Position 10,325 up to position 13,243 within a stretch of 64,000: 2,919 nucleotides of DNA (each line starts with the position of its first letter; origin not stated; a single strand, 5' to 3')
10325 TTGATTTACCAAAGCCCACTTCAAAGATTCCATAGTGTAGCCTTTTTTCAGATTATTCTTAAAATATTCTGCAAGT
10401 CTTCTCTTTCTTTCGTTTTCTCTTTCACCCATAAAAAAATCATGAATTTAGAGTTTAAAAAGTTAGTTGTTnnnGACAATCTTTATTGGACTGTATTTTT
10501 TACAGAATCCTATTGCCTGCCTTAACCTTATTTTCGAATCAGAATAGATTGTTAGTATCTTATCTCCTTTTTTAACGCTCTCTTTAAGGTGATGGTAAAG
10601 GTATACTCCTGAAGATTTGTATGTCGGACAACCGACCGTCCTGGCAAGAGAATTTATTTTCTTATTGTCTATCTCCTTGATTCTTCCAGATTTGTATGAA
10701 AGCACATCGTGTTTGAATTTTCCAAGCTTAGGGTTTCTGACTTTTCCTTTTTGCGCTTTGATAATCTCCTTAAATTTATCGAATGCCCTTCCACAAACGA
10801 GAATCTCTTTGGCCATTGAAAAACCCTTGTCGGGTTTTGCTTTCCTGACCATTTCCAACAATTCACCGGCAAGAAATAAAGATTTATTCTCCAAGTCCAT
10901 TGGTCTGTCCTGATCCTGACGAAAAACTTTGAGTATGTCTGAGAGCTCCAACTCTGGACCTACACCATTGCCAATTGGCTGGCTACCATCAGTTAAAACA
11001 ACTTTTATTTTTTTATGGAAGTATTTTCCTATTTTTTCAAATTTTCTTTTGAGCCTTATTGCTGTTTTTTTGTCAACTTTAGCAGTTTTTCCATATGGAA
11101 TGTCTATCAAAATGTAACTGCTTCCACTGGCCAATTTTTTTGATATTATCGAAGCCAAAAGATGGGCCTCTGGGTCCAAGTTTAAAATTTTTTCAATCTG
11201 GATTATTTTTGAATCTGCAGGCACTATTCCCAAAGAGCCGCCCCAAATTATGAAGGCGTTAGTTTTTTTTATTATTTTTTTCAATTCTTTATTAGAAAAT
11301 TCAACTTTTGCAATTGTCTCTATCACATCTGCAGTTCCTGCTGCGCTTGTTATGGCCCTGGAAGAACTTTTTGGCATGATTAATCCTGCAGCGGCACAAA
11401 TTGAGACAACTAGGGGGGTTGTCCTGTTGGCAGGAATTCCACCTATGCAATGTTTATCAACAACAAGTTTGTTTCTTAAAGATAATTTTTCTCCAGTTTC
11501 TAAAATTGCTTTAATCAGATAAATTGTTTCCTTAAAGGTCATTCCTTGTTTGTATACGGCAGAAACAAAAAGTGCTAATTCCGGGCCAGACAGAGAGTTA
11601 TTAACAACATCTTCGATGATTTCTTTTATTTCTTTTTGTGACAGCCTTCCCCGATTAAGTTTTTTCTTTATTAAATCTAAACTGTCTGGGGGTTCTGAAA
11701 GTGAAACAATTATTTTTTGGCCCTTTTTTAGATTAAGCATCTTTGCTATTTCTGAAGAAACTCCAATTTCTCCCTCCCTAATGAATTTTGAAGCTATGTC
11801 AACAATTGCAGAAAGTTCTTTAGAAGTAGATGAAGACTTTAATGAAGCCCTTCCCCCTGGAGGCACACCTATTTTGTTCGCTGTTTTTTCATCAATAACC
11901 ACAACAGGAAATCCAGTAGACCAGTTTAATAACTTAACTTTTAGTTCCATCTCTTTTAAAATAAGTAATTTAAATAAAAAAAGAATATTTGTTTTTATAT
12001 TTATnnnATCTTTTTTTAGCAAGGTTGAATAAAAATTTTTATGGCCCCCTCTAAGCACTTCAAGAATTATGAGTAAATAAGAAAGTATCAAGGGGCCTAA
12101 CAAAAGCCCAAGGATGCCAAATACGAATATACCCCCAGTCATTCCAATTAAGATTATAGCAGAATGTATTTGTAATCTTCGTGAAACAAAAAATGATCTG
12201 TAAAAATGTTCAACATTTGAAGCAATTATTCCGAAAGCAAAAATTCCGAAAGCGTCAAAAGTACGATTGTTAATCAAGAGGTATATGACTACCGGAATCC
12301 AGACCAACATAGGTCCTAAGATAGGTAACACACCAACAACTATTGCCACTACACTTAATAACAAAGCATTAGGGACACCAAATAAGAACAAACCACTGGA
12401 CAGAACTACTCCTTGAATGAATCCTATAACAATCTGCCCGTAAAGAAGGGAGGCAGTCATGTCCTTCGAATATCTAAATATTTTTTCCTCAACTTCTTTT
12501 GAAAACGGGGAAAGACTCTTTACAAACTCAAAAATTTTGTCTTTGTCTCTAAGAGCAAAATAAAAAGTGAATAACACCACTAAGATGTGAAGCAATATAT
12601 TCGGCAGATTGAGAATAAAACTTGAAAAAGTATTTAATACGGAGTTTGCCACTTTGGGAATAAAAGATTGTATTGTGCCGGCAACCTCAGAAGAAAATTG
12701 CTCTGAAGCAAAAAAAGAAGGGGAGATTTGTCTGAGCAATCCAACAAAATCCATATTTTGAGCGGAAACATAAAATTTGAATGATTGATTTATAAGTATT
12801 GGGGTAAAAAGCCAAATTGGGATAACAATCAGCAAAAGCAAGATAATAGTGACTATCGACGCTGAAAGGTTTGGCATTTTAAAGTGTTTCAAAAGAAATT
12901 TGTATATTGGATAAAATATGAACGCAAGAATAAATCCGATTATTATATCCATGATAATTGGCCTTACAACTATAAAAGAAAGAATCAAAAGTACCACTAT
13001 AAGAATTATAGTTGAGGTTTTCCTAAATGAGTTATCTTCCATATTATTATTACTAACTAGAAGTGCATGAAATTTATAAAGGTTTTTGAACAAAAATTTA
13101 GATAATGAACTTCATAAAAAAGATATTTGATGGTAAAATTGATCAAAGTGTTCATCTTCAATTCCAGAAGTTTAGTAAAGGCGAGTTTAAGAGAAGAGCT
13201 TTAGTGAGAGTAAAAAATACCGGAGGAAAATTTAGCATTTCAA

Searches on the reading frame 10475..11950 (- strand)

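Call 19: search_protein_families(library=pfam, proteins=[window:10475-11950:-], max_evalue=0.0001)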
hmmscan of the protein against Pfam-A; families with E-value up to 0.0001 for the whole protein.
window:10475-11950:- (492 aa): 3 families
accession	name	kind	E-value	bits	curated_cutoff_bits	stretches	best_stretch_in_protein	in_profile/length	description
PF02885.22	Glycos_trans_3N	-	1.3e-11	44.5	26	1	92-153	2-63/63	Glycosyl transferase family, helical bundle domain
PF00591.27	Glycos_transf_3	-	1.7e-08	34.9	27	1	162-237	3-81/253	Glycosyl transferase family, a/b domain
PF07831.19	PYNP_C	-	5.4e-08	32.8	27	1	424-489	2-74/75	Pyrimidine nucleoside phosphorylase C-terminal domain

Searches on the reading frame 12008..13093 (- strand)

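Call 19: search_protein_families(library=pfam, proteins=[window:12008-13093:-], max_evalue=0.0001)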
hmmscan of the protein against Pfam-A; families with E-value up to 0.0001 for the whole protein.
window:12008-13093:- (362 aa): 1 family
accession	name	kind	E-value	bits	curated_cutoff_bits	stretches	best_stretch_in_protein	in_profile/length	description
PF01594.21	AI-2E_transport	-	3.2e-44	151.9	34.3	1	29-347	3-326/327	AI-2E family transporter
